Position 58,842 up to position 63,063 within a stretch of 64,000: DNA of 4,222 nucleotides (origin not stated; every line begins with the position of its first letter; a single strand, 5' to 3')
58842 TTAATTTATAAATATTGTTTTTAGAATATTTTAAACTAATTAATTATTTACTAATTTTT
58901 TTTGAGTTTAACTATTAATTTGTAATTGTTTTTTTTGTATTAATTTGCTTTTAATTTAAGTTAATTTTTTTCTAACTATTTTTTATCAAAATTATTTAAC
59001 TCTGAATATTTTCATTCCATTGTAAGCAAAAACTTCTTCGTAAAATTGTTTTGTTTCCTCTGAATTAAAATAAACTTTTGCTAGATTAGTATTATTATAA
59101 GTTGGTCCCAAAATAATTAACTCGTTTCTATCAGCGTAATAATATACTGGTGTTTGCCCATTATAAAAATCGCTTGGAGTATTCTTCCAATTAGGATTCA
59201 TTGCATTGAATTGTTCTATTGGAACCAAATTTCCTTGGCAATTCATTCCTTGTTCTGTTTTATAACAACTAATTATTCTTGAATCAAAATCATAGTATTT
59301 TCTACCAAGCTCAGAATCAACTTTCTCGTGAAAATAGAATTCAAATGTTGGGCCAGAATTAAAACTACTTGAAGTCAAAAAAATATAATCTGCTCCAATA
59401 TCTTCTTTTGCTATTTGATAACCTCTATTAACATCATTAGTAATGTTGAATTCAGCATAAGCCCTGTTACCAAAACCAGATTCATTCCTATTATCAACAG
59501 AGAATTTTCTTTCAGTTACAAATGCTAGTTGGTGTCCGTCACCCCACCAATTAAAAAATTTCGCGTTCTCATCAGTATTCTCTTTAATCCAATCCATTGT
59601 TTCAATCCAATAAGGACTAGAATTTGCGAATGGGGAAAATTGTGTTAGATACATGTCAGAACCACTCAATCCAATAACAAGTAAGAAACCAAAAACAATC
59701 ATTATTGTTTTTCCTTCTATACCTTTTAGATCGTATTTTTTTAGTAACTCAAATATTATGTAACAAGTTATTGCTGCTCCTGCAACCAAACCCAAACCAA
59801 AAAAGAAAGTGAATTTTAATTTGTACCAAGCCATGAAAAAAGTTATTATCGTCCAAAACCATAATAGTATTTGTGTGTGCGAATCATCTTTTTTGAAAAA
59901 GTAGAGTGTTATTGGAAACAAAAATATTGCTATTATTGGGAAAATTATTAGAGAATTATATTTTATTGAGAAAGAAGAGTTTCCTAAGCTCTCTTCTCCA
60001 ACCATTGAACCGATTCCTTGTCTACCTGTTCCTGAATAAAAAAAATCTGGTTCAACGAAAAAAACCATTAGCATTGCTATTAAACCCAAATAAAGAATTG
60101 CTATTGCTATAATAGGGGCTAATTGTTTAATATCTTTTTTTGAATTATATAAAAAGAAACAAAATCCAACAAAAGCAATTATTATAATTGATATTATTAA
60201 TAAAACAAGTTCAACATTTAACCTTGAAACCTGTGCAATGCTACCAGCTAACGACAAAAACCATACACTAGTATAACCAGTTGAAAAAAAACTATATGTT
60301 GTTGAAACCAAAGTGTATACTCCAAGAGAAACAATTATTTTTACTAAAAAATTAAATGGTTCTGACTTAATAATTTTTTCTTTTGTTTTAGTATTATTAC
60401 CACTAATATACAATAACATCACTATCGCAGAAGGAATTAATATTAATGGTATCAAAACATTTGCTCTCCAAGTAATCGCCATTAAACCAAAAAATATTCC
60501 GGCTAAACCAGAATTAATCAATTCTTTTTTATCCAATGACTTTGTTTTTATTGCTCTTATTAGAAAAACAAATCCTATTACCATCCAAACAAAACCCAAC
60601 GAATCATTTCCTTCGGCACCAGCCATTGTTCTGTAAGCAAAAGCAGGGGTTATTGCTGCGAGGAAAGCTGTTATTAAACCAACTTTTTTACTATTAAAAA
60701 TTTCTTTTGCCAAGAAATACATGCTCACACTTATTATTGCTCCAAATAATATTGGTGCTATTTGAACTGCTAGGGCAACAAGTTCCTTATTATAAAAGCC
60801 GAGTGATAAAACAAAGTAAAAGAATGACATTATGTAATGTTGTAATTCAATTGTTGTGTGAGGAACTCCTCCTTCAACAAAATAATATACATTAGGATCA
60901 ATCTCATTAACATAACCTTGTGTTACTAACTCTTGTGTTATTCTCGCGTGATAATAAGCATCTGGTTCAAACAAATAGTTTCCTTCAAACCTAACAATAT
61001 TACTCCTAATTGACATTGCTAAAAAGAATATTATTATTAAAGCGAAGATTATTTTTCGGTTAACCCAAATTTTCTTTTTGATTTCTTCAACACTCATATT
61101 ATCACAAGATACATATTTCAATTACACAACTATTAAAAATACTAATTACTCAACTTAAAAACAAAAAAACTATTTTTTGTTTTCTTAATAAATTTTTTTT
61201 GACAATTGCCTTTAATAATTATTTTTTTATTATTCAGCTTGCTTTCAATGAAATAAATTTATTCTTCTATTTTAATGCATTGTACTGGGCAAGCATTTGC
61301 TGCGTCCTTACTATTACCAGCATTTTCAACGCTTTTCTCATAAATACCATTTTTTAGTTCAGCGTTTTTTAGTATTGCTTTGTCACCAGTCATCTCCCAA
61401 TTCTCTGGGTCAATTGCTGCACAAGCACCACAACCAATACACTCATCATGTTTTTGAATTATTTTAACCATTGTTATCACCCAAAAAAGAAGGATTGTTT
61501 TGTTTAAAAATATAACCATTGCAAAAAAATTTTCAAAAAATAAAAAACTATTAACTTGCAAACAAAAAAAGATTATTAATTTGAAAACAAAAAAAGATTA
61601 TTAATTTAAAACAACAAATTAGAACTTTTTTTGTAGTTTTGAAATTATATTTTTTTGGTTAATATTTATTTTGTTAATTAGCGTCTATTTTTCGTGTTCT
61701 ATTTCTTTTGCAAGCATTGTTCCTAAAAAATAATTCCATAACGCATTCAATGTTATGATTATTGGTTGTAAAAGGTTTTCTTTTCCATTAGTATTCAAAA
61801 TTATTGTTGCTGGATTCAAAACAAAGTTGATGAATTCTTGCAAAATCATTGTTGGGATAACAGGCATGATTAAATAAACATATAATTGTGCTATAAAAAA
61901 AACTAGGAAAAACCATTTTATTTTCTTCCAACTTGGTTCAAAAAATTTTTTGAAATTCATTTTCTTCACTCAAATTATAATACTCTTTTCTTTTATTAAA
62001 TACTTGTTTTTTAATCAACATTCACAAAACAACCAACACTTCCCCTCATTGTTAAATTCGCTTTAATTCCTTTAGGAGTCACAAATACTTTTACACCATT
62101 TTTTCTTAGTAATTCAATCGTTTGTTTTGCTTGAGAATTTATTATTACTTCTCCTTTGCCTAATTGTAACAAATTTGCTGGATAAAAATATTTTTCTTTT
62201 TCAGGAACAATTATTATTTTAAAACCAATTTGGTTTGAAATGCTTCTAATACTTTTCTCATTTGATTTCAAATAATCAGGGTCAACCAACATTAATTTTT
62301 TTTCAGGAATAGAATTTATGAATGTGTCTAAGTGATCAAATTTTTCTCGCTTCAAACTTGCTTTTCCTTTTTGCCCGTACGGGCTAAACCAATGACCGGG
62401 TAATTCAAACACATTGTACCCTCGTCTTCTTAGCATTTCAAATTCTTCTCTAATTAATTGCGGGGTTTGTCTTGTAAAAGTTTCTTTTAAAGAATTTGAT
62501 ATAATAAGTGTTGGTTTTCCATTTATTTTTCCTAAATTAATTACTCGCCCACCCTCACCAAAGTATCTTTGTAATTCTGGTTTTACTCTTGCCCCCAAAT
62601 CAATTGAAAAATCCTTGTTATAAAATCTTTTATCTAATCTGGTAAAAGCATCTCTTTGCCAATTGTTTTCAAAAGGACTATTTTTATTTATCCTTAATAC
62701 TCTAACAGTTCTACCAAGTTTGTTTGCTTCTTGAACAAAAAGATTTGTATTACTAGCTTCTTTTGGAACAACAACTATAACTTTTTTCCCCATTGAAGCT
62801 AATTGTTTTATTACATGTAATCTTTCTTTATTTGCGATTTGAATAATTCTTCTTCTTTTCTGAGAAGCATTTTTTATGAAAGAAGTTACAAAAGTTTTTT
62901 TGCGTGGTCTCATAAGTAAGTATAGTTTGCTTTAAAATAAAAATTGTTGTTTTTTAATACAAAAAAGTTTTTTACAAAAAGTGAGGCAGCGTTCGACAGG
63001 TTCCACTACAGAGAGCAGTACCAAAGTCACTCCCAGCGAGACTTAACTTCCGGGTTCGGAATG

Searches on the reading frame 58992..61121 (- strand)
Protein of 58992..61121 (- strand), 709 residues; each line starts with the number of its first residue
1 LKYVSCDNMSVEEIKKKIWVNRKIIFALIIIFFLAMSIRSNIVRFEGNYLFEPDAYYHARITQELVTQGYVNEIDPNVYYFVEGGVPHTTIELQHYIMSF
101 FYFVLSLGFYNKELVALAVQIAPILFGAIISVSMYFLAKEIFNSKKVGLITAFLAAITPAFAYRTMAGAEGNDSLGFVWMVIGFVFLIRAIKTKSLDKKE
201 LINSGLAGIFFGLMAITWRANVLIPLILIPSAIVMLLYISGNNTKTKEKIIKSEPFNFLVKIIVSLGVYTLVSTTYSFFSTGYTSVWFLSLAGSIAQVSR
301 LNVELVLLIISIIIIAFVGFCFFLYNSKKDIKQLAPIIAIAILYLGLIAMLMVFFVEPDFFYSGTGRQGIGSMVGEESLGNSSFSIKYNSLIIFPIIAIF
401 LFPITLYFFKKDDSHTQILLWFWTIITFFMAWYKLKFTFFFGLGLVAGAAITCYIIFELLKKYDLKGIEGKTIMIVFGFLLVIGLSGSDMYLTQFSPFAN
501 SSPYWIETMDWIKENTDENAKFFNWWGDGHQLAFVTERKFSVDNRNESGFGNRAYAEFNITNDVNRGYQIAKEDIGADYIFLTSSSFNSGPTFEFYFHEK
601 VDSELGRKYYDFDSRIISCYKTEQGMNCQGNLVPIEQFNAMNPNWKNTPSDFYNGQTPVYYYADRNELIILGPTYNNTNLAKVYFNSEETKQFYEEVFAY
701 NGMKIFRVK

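Call 28: search_protein_families(library=pfam, proteins=[window:58992-61121:-])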
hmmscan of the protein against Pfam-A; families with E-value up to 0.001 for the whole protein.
window:58992-61121:- (709 aa): 3 families
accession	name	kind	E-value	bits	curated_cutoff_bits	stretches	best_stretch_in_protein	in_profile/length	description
PF02516.20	STT3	-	2.5e-18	67.2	24.5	1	48-356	27-317/405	Oligosaccharyl transferase STT3, N-terminal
PF13231.12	PMT_2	-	1.6e-06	28.9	26.1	1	115-228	20-126/160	Dolichyl-phosphate-mannose-protein mannosyltransferase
PF20176.3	DUF6541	-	0.00041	19.2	29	1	115-344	178-408/646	Family of unknown function (DUF6541)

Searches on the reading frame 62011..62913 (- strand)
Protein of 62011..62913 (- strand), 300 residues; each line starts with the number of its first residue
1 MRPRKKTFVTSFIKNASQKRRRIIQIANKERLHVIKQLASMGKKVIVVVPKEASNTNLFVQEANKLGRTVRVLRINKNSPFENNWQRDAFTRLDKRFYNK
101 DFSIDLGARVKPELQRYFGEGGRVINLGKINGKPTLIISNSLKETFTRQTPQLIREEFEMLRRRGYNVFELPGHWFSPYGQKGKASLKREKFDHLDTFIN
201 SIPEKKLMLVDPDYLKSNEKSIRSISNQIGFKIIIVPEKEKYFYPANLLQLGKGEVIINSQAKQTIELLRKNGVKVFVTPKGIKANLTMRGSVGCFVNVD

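Call 28: search_protein_families(library=pfam, proteins=[window:62011-62913:-])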
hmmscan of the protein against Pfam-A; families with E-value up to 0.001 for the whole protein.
window:62011-62913:- (300 aa): 1 family
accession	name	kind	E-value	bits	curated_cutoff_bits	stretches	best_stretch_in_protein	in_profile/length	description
PF02274.22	ADI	-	0.00025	20.6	22.8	0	221-280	292-357/377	Arginine deiminase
